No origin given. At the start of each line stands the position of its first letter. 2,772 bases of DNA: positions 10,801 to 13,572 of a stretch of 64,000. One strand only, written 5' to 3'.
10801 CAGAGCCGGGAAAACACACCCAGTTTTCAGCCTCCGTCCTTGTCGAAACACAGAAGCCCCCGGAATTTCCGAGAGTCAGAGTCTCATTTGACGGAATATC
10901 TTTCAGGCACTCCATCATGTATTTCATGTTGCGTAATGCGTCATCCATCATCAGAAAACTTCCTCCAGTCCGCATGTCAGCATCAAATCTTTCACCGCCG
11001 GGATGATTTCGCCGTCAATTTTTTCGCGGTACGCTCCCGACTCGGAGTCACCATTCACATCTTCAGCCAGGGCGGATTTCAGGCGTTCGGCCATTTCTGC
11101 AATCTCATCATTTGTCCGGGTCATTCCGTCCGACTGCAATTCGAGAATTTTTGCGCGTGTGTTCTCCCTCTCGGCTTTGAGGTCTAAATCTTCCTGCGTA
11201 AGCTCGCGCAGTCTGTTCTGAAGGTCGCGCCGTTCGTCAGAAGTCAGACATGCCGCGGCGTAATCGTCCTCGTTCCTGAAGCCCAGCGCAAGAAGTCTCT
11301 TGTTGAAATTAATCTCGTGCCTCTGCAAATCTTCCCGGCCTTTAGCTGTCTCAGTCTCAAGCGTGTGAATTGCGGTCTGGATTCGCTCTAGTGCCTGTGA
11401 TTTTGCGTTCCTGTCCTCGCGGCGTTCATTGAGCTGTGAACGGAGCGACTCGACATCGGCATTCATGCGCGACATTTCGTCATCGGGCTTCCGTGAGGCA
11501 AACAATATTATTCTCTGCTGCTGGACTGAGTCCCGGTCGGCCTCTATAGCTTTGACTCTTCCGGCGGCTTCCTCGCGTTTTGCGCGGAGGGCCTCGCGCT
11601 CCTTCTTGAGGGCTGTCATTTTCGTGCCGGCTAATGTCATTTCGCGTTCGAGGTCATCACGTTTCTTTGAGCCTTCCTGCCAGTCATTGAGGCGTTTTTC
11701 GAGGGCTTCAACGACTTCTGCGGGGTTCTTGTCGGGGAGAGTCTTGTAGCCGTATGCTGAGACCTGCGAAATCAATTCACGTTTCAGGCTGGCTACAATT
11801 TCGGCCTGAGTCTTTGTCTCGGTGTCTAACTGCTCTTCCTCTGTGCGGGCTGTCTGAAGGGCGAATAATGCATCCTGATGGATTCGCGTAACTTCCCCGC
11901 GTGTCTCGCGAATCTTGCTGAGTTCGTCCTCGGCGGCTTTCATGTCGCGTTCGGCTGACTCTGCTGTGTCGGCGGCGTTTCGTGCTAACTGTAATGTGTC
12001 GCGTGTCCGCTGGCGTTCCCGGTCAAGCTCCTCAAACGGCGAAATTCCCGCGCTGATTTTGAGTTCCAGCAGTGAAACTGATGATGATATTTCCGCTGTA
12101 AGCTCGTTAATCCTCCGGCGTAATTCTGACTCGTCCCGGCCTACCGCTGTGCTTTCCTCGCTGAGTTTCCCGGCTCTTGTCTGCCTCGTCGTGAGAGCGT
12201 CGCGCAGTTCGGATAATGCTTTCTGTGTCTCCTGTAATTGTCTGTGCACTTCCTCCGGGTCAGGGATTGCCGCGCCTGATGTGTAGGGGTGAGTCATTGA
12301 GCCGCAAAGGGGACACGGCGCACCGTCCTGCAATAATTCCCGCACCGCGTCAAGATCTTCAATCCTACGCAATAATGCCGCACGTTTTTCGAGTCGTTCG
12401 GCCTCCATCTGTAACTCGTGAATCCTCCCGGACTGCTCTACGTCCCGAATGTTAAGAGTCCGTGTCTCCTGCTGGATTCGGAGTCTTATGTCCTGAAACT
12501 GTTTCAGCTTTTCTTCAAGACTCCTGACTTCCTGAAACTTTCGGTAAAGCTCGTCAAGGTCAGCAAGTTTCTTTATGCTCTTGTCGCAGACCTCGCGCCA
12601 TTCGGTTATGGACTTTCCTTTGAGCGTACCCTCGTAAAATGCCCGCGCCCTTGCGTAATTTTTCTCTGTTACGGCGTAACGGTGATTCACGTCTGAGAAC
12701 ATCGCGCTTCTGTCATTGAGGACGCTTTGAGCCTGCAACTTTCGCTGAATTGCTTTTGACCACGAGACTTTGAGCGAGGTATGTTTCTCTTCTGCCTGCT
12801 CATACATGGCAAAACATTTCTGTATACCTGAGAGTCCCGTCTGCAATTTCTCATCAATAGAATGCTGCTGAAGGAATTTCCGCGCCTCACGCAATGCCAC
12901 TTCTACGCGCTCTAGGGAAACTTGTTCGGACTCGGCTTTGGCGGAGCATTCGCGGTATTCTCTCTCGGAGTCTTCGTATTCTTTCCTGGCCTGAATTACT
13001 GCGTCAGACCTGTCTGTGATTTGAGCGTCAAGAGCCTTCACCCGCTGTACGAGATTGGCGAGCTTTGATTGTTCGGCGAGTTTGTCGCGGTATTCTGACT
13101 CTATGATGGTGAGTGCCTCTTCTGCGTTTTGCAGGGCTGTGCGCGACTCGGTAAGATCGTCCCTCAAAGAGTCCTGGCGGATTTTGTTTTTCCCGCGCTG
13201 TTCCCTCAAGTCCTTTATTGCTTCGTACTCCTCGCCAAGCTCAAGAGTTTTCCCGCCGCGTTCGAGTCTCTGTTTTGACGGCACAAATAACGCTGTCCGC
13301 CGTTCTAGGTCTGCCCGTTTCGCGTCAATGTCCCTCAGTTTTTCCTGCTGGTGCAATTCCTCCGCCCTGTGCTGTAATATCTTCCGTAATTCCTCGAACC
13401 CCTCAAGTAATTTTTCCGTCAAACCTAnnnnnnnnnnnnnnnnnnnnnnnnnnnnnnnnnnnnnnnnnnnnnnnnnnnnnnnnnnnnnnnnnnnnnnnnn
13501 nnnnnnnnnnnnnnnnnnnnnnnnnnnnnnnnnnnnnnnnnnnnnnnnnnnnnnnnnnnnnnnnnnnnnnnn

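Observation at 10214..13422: Head-less SbcC/Rad50-type zinc-hook coiled-coil protein translationally coupled to a GNAT acetyltransferase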

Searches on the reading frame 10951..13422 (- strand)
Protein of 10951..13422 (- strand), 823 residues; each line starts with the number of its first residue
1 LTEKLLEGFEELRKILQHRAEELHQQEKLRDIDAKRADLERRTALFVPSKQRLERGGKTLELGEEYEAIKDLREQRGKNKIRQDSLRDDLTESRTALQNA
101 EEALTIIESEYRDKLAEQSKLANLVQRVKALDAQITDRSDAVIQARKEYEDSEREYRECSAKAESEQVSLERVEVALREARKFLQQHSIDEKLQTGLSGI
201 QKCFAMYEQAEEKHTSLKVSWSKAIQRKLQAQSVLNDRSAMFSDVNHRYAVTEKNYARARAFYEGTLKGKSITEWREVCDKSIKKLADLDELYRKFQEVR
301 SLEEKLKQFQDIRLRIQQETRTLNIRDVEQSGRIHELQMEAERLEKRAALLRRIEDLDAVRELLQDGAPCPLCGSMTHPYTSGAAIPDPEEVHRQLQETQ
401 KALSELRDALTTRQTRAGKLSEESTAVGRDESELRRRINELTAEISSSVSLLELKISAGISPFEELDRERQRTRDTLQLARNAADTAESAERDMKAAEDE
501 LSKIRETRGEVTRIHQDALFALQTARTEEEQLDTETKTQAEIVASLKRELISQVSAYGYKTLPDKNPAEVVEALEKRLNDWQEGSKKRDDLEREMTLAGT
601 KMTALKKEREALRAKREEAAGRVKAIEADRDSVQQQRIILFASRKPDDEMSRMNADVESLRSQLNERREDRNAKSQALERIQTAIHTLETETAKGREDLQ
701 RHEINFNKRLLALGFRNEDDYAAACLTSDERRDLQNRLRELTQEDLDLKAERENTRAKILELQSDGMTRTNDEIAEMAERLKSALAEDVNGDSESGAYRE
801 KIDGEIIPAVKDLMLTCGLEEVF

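Call 3: search_protein_families(library=pfam, proteins=[window:10951-13422:-], max_evalue=1)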
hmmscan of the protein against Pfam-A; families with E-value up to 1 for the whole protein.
window:10951-13422:- (823 aa): 1 family
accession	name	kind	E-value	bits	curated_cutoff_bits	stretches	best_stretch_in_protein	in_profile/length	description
PF21793.2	DUF6877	-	0.16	11.9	24.4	0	567-590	15-38/53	Family of unknown function (DUF6877)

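Call 4: search_protein_families(library=ncbifam, proteins=[window:10951-13422:-], max_evalue=1)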
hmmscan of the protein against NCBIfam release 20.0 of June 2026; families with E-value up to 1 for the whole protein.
window:10951-13422:- (823 aa): 7 families
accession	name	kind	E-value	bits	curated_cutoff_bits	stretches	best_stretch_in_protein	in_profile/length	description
TIGR02168.1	SMC_prok_B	equivalog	1.9e-06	26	567.35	3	7-250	714-963/1181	chromosome segregation protein SMC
NF045487.1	ASRP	equivalog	6.5e-06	25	300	2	181-553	111-479/593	archaea-specific SMC-related protein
NF041751.2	sbcc_Staph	equivalog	4.4e-05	21.6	920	2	282-447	432-594/1007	exonuclease subunit SbcC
NF002572.0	PRK02224.1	equivalog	0.00028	19.3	1087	1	296-710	383-742/888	DNA double-strand break repair ATPase Rad50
TIGR02169.1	SMC_prok_A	equivalog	0.00097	16.9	729.4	1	391-636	693-933/1165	chromosome segregation protein SMC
NF047408.1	SA0632_fam_LP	equivalog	0.053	13.2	70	1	723-755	16-48/68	SA0632 family lipoprotein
NF041035.1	Rad50_Halo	equivalog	0.41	8.9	1000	1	303-634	394-718/883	DNA double-strand break repair ATPase Rad50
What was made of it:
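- Checked: NCBIfam gives only weak coil or hook-region hits to SMC, SbcC and Rad50 models (call 4).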

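Call 7: find_homologous_proteins(query=window:10951-13422:-, max_evalue=0.001)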
Query window:10951-13422:- (823 aa): 176 proteins with E <= 0.001 among 8000 candidates; the best 120 are listed.
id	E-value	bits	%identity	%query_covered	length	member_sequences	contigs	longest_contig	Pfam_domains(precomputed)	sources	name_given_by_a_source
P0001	0.0e+0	1708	100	100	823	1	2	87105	-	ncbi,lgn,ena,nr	ncbi:MAG: hypothetical protein IKQ95_07680 [Synergistaceae bacterium]|nr:hypothetical protein [Syner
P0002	0.0e+0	1701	100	100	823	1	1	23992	-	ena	-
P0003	0.0e+0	1698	99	100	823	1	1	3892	-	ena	-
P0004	0.0e+0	1553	90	100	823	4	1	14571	-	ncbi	-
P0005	0.0e+0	1548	89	100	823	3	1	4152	-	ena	-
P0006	0.0e+0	1515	87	100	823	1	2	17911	-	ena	-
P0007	0.0e+0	1514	87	100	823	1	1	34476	-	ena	-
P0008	0.0e+0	1512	87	100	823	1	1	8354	-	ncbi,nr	ncbi:MAG: hypothetical protein II964_01165 [Synergistaceae bacterium]|nr:hypothetical protein [Syner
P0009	0.0e+0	1511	87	100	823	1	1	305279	-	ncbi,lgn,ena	-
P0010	0.0e+0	1509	87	100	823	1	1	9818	-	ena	-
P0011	0.0e+0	1509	87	100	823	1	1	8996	-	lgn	-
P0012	0.0e+0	1508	87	100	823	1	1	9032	-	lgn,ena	-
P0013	0.0e+0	1507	87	100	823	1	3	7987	-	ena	-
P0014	0.0e+0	1507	87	100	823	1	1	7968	-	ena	-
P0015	0.0e+0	1506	87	100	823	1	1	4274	-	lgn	-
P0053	0.0e+0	1199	70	100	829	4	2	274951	-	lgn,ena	-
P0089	0.0e+0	1093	64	99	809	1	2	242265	-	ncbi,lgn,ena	-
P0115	1.5e-296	1004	58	100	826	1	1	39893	-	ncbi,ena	-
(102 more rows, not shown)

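Call 8: search_solved_structures(query=window:10951-13422:-, max_evalue=1, show_alignments=3)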
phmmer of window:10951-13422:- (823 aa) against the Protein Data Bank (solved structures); distinct sequences matched with E-value up to 1: 0.

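Call 13: find_encoding_contigs(protein=P0115, flank=8000, max_places=3)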
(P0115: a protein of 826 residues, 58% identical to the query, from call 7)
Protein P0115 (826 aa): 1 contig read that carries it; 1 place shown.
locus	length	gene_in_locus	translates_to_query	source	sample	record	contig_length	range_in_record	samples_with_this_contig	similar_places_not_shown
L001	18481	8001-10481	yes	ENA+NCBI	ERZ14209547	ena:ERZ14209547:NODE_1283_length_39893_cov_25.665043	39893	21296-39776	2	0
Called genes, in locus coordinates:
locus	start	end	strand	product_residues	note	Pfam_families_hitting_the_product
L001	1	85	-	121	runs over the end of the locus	PF01242:PTPS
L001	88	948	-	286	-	PF03279:Lip_A_acyltrans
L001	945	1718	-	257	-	-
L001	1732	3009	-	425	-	PF00579:tRNA-synt_1b, PF22421:SYY_C-terminal, PF01479:S4 (weak)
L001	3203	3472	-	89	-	-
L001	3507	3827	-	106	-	PF05016:ParE_toxin (faint)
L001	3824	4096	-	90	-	-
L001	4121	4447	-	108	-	PF05016:ParE_toxin (faint)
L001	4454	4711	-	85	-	-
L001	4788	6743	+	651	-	PF13174:TPR_6 (faint), PF13428:TPR_14 (faint), PF14559:TPR_19 (faint), PF01464:SLT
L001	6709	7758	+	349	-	PF01171:ATP_bind_3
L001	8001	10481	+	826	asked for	-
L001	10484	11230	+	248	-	PF00583:Acetyltransf_1 (weak), PF13673:Acetyltransf_10 (faint), PF13508:Acetyltransf_7 (weak)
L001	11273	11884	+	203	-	PF14358:DUF4405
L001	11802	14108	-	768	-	-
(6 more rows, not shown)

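Call 14: find_encoding_contigs(protein=P0089, flank=8000, max_places=3)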
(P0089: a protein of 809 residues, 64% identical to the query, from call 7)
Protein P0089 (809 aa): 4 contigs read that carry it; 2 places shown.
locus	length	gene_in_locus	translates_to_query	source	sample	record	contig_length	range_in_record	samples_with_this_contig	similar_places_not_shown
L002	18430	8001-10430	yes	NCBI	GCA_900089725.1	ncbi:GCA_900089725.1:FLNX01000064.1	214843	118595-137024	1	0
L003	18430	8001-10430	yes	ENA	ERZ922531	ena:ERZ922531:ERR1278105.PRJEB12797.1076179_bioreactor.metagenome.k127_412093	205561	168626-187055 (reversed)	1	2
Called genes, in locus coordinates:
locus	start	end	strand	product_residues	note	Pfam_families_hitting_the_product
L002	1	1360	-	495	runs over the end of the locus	PF06418:CTP_synth_N, PF00117:GATase, PF07722:Peptidase_C26 (weak)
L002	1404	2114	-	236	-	-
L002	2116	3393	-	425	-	PF00579:tRNA-synt_1b, PF22421:SYY_C-terminal, PF01479:S4 (weak)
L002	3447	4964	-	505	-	PF12838:Fer4_7 (weak), PF13237:Fer4_10 (weak), PF25160:LdpA_Fe-S-bd (weak), PF00037:Fer4 (weak), PF12837:Fer4_6 (weak), PF12838:Fer4_7 (weak), PF25160:LdpA_Fe-S-bd, PF02906:Fe_hyd_lg_C, +6 more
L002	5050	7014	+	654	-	PF01464:SLT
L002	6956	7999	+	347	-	PF01171:ATP_bind_3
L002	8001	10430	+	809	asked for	-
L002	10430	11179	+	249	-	PF13480:Acetyltransf_6 (faint), PF13673:Acetyltransf_10, PF00583:Acetyltransf_1, PF13508:Acetyltransf_7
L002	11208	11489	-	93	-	PF06418:CTP_synth_N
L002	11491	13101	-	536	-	PF23446:LysM1_NFP_LYK (faint), PF01476:LysM, PF23473:LysM3_LYK4_5 (faint), PF01476:LysM, PF01551:Peptidase_M23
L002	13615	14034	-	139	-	PF05105:Phage_holin_4_1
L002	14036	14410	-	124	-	PF08291:Peptidase_M15_3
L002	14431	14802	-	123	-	PF08291:Peptidase_M15_3, PF05951:Peptidase_M15_2 (faint)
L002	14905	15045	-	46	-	PF09693:Phage_XkdX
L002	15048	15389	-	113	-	-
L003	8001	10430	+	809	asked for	-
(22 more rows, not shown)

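Call 15: find_encoding_contigs(protein=P0053, flank=8000, max_places=3)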
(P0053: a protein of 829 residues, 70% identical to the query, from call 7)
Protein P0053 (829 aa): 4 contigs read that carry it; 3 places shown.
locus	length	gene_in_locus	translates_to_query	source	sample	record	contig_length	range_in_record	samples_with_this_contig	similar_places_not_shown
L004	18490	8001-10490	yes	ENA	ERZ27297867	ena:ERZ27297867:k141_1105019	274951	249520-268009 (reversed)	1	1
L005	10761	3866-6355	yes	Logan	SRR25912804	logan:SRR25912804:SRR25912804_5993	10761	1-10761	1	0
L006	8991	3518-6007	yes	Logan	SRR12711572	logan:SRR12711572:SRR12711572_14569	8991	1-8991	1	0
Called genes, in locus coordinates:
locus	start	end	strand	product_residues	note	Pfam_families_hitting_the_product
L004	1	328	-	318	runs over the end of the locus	-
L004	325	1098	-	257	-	PF02649:GCHY-1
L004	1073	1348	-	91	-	PF10387:DUF2442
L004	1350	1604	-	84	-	PF13711:DUF4160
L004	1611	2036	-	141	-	PF01242:PTPS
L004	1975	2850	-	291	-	PF03279:Lip_A_acyltrans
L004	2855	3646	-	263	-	-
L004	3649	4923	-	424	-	PF00579:tRNA-synt_1b, PF22421:SYY_C-terminal, PF01479:S4 (weak)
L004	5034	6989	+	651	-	PF13174:TPR_6 (faint), PF13428:TPR_14 (faint), PF14559:TPR_19 (faint), PF01464:SLT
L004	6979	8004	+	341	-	PF01171:ATP_bind_3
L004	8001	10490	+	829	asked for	-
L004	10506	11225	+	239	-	PF13527:Acetyltransf_9 (weak), PF00583:Acetyltransf_1 (weak), PF13673:Acetyltransf_10 (faint), PF13508:Acetyltransf_7 (weak)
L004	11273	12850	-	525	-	PF03553:Na_H_antiporter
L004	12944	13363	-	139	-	PF08821:CGGC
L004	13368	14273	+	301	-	PF00561:Abhydrolase_1, PF12146:Hydrolase_4 (weak), PF12697:Abhydrolase_6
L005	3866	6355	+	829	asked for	-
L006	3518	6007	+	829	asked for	-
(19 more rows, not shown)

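Call 24: search_protein_representatives(alignment_id=A1)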
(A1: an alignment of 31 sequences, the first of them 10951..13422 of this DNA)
Query: 31 sequences, 827 profile positions. Proteins with E-value up to 0.001 (for the whole library): 1195; up to 1e-10: 613; up to 1e-30: 101. The best 150 are listed.
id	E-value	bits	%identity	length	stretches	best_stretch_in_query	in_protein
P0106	0.0e+00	1410.2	-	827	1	3-827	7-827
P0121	2.1e-276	935.6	-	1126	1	6-766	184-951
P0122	1.0e-269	913.5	-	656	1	12-664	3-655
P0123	1.3e-266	903.3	-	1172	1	6-768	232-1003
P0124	4.2e-244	828.8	-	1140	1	6-770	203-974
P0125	4.0e-221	752.8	-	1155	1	25-767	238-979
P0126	6.1e-184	629.8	-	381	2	421-779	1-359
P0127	6.3e-159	547.1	-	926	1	27-773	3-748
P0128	6.4e-152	523.9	-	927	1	19-741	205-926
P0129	5.3e-107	375.3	-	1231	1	25-791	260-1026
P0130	6.9e-84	298.9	-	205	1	603-792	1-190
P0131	9.9e-84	298.3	-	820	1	178-799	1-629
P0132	7.9e-83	295.4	-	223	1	3-186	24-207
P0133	6.8e-82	292.3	-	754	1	29-764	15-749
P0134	2.5e-62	227.5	-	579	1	4-564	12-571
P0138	5.0e-52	193.5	-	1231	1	7-790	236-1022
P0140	2.2e-46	174.8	-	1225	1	22-801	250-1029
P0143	2.1e-45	171.6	-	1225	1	28-805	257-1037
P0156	1.1e-40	155.9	-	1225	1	9-805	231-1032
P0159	4.3e-40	154.0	-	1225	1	24-793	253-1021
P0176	1.5e-37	145.6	-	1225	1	31-759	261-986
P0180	5.0e-37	143.9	-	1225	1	4-799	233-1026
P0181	5.2e-37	143.8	-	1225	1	4-793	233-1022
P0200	1.5e-33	132.4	-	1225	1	26-794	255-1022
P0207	1.8e-32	128.8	-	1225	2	27-809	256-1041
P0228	4.8e-30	120.8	-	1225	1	10-793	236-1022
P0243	2.1e-28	115.3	-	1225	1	24-754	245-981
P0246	2.9e-28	114.9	-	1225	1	5-793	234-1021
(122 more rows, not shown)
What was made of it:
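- On SbcC/Rad50 (ABC-ATPase subunit of the SbcCD / Mre11-Rad50 complex): The profile search gives 375 bits to canonical Synergistaceae SbcC over query residues 25-791 (call 24).
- P0129 scores 375 bits and hundreds of ~1225-aa proteins score E 1e-50 to 1e-27 (call 24).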

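Call 25: predict_structure(alignment_id=A1)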
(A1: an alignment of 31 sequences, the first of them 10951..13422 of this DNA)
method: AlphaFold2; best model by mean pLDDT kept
length: 823 residues; sequences in the alignment: 31
mean_pLDDT: 81.4   pTM: 0.31
mean pLDDT of the five models: 81.4, 81.1, 79.3, 78.7, 74.8
residues with pLDDT >= 90: 192; 70-90: 498; 50-70: 116; < 50: 17
segments of 3 or more residues with pLDDT < 50: 48-56
pLDDT, mean of each block of 10 residues (from residue 1): 78 89 90 83 53 52 79 86 89 90 90 89 86 86 84 80 72 64 65 73 83 86 89 90 92 92 87 91 94 93 90 88 82 86 79 55 56 57 60 85 87 86 88 91 91 83 90 93 91 93 91 91 90 87 84 75 67 74 68 67 74 82 84 83 79 89 91 92 90 86 85 77 68 73 85 89 81 85 73 59 82 81 50
secondary structure, 60 per line:
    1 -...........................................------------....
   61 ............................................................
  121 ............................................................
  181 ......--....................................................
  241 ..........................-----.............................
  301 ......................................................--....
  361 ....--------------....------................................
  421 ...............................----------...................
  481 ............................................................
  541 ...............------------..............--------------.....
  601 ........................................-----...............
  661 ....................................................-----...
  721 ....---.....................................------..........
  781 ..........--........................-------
elements in order (helices of 4 or more, strands of 3 or more residues): H2-44 H57-186 H189-266 H272-354 H357-364 H379-382 H389-451 H462-555 H568-581 H596-640 H646-712 H718-724 H728-764 H771-790 H793-816
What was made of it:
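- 10951..13422 (-): X: head-less SbcC-derived coiled-coil/zinc-hook protein, 823 aa. The AF2 model is all-helical, pLDDT 81 (call 25).
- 13204..13293 (-): Conserved non-helical 'knuckle' near the arm base (aa 44-73, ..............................). It coincides with a low-pLDDT helix break at residues 45-56 (call 25).
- Checked: Structure: the AF2 model (pLDDT 81) is helical throughout apart from short breaks (call 25).
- The AF2 model is all helix, pLDDT 81 (call 25).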
